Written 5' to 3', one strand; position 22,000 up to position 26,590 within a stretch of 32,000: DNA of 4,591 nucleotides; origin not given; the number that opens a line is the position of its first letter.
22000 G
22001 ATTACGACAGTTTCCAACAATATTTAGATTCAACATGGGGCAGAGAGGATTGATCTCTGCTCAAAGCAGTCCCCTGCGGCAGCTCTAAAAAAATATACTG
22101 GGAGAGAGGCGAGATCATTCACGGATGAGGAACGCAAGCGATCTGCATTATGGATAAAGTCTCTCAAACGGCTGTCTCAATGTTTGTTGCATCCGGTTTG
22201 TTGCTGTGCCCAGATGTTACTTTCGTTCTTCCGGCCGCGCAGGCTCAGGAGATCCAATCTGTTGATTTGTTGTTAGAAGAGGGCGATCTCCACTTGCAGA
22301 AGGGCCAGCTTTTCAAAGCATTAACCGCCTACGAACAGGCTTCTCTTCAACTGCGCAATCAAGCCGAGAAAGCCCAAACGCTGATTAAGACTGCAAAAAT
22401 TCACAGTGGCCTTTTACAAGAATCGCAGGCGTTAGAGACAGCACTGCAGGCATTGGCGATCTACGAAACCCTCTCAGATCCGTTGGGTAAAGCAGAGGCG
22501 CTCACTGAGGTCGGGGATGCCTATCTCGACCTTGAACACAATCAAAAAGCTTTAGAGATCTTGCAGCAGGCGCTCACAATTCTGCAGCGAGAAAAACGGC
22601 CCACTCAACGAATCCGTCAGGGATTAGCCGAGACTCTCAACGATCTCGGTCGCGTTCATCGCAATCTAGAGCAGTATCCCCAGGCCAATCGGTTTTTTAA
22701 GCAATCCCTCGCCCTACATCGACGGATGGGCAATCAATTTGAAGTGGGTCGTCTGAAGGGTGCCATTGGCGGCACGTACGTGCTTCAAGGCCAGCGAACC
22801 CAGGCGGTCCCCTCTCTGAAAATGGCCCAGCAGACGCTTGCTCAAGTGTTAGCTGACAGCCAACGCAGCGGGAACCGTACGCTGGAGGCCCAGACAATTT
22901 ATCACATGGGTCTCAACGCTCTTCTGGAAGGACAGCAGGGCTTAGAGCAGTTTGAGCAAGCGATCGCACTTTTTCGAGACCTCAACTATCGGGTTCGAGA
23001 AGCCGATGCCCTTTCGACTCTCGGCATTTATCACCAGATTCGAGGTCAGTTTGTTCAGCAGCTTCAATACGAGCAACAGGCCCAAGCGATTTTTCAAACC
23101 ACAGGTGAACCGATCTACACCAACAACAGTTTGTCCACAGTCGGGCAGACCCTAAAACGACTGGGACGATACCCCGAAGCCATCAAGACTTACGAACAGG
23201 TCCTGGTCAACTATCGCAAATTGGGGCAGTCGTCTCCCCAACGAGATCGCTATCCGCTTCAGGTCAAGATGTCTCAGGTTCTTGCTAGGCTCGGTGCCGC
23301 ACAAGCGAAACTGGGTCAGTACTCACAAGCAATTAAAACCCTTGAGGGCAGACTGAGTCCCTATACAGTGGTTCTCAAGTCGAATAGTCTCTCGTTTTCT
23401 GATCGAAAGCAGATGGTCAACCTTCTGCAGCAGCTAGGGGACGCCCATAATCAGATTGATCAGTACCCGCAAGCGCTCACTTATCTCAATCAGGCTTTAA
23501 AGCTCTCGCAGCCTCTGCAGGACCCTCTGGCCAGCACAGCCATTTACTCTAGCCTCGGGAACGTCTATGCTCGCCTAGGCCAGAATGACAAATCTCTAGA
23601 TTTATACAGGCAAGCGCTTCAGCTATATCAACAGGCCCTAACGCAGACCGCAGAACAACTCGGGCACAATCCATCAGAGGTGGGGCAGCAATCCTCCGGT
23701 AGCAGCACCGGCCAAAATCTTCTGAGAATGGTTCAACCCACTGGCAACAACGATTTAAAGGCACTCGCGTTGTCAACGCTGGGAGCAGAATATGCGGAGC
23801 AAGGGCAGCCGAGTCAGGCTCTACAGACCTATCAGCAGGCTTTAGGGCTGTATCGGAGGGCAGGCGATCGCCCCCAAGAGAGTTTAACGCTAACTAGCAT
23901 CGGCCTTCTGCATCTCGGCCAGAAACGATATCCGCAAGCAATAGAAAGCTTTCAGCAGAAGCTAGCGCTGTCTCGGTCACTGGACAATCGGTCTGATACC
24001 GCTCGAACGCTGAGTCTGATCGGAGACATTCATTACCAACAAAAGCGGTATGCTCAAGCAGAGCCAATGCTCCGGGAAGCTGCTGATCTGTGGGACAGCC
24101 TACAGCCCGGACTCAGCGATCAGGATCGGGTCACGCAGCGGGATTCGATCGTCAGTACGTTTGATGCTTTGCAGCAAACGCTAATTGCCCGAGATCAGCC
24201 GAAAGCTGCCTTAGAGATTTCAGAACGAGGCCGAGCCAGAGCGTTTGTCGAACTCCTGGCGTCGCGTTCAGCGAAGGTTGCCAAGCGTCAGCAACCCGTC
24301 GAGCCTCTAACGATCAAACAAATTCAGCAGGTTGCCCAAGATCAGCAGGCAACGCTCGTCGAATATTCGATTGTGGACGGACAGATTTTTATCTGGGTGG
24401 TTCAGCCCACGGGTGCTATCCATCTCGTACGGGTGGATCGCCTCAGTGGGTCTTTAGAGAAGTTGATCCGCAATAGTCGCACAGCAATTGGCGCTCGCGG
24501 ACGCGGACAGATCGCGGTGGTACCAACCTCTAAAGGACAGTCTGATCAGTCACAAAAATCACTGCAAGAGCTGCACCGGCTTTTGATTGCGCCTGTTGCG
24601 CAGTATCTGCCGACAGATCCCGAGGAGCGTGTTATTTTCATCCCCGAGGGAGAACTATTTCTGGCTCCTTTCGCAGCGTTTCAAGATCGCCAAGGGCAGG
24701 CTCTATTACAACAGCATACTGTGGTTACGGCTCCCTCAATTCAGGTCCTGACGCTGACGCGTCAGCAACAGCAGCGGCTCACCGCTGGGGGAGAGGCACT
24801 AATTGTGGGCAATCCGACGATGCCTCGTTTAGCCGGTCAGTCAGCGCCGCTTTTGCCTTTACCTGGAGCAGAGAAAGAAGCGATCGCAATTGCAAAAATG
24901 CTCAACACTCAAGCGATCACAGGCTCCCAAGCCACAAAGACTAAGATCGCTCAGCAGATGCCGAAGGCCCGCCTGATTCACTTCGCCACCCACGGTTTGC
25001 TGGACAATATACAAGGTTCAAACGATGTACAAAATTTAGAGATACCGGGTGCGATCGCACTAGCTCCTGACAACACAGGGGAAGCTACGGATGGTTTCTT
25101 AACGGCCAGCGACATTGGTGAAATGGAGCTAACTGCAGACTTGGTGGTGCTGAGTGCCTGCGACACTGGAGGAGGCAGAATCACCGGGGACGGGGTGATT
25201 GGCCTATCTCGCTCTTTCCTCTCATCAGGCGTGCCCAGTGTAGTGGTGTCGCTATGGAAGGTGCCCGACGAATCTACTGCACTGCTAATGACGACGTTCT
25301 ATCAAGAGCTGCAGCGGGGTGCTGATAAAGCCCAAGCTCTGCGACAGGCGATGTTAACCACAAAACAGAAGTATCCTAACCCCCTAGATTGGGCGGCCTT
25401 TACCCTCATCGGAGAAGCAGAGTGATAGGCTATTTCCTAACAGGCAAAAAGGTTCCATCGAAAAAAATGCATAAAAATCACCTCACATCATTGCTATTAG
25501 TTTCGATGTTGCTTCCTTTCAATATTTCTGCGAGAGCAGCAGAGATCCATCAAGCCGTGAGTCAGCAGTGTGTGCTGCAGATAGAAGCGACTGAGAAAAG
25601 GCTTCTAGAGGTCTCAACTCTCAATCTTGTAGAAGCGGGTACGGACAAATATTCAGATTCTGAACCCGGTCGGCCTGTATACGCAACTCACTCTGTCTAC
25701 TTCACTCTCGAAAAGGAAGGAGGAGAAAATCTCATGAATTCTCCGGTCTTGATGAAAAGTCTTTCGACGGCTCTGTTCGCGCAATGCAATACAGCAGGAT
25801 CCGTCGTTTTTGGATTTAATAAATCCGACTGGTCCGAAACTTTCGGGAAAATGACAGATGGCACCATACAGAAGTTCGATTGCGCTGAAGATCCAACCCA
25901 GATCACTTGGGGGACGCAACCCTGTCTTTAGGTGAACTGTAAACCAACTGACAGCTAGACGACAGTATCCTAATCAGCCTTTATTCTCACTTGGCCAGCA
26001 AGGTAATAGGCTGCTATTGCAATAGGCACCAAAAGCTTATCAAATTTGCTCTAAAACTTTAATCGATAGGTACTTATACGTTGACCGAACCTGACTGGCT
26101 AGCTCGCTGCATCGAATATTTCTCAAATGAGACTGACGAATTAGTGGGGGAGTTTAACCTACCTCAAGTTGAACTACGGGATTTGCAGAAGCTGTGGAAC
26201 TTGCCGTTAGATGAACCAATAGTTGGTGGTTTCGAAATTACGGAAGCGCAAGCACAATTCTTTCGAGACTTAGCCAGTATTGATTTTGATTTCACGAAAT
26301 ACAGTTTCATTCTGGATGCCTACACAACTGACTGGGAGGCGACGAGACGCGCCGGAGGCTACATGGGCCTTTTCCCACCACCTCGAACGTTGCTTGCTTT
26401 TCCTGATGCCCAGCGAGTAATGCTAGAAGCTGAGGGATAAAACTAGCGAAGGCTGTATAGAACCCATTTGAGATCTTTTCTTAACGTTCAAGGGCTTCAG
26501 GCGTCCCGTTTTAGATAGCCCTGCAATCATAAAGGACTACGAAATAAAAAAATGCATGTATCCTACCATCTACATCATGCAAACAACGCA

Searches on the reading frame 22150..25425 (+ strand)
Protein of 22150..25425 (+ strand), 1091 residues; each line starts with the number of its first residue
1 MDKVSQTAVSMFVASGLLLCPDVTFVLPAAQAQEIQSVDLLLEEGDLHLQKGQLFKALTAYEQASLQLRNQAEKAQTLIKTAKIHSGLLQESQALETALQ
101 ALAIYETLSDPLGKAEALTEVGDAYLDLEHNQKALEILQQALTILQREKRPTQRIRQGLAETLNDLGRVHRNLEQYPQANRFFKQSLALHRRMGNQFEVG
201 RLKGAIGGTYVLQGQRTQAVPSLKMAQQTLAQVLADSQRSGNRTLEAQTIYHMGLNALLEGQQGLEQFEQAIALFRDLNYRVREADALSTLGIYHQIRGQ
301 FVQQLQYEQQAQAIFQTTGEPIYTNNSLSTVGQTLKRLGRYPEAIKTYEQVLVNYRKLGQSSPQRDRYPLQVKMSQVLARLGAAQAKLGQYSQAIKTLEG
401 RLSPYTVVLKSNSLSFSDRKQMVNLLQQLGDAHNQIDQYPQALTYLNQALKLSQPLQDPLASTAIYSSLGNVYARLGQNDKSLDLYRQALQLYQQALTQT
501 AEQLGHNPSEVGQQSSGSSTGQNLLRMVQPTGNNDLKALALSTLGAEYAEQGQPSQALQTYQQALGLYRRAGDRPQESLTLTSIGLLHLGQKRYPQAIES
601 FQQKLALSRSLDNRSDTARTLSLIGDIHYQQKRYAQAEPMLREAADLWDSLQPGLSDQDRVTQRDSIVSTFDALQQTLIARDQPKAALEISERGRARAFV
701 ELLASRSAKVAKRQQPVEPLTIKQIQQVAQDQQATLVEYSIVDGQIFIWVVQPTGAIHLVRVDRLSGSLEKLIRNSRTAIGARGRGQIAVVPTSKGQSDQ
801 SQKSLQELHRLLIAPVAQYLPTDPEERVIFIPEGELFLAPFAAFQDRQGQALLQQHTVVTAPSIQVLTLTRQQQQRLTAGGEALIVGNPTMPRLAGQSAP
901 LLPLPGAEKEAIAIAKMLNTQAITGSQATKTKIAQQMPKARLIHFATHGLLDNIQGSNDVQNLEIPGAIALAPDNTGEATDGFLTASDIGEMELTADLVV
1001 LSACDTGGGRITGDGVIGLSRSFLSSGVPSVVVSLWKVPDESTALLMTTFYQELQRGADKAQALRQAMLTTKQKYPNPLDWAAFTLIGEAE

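Call 69: search_protein_families(library=pfam, proteins=[window:22150-25425:+], max_evalue=0.00001)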
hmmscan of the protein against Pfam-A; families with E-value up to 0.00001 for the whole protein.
window:22150-25425:+ (1091 aa): 14 families
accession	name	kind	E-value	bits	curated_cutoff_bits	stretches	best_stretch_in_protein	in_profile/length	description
PF12770.12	CHAT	-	1.5e-74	251.5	24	1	802-1089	1-289/289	CHAT domain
PF13424.12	TPR_12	-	9.4e-51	170.4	30.1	2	580-647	5-74/77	Tetratricopeptide repeat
PF00515.34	TPR_1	-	8e-38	127.2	27.8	0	465-494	3-32/34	Tetratricopeptide repeat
PF07719.23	TPR_2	-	5.1e-36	120.2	27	0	465-494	3-32/34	Tetratricopeptide repeat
PF13374.12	TPR_10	-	2.4e-26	91.4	27.5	0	160-192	2-34/42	Tetratricopeptide repeat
PF13176.12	TPR_7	-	6.9e-25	85.4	27.9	0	466-496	2-32/36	Tetratricopeptide repeat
PF13181.12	TPR_8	-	7.2e-25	85.4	25.7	0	465-494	3-32/34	Tetratricopeptide repeat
PF14938.12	SNAP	-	1.7e-15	57.7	25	0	223-392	58-223/282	Soluble NSF attachment protein, SNAP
PF13432.12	TPR_16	-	2.6e-14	53.8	32.7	0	585-648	4-61/65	Tetratricopeptide repeat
PF13428.12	TPR_14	-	7.5e-14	51.3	23.5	0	424-452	2-30/44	Tetratricopeptide repeat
PF13414.12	TPR_11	-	4.5e-13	49.1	26.8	0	470-492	1-23/42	TPR repeat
PF17874.7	TPR_MalT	-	5.8e-11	42.7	45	1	512-734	54-275/336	MalT-like TPR region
PF24885.1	TPR_NPHP3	-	5e-09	36.3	100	0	417-499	93-177/239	Nephrocystin-3 TPR domain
PF13174.12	TPR_6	-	2.9e-06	28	26.3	0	332-355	7-30/33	Tetratricopeptide repeat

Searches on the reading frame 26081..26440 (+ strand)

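Call 48: search_protein_families(library=pfam, proteins=[window:26081-26440:+], max_evalue=0.01)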
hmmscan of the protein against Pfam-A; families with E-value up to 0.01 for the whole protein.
window:26081-26440:+ (119 aa): 1 family
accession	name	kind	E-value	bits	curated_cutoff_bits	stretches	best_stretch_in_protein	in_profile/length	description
PF24731.1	DUF7683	-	2e-23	82.9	27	1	9-78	2-72/73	Domain of unknown function (DUF7683)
